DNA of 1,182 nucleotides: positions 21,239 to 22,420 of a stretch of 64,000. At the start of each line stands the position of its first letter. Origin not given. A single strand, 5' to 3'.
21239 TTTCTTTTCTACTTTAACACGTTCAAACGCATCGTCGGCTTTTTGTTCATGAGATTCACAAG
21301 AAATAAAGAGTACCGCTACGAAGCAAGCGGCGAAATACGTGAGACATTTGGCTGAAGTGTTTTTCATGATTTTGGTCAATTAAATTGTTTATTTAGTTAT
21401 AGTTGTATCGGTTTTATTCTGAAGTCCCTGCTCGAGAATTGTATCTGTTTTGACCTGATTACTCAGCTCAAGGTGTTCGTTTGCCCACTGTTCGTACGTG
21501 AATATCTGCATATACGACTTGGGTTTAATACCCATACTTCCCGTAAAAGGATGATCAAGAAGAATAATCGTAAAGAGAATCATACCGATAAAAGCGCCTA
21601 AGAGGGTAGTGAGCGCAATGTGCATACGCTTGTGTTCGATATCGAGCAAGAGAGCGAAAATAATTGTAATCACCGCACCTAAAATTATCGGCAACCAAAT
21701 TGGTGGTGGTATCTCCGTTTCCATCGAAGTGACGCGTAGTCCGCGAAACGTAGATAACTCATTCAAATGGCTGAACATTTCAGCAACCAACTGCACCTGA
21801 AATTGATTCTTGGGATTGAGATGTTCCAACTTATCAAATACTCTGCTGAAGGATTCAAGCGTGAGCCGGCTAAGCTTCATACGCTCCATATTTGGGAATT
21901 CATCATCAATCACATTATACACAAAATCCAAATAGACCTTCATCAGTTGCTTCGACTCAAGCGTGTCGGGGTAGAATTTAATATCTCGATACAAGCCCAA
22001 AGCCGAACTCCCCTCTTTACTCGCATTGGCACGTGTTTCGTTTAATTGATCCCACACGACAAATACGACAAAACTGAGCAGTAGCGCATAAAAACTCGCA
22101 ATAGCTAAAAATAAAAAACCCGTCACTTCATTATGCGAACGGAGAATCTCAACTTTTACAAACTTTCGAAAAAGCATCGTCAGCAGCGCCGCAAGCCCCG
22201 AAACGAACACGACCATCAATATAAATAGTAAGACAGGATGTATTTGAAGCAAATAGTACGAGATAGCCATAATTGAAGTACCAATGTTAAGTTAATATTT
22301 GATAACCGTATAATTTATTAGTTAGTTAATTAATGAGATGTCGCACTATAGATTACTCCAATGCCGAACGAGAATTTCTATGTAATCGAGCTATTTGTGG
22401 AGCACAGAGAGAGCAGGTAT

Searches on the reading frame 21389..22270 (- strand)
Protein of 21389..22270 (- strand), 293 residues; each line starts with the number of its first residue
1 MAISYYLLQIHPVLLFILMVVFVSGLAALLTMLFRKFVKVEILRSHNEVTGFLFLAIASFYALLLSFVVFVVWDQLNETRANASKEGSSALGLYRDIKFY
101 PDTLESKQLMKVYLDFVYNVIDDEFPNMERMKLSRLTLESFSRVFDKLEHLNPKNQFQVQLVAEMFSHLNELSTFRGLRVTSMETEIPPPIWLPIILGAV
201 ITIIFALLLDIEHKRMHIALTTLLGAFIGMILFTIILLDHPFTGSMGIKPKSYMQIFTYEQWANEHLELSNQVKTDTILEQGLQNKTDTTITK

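Call 82: search_protein_families(library=pfam, proteins=[window:21389-22270:-], max_evalue=0.00001)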
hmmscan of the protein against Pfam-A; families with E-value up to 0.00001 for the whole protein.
window:21389-22270:- (293 aa): 1 family
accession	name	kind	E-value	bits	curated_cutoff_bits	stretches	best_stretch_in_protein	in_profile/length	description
PF14023.12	Bestrophin-like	-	2.9e-54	184.5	32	1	22-252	2-231/232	Bestrophin-like domain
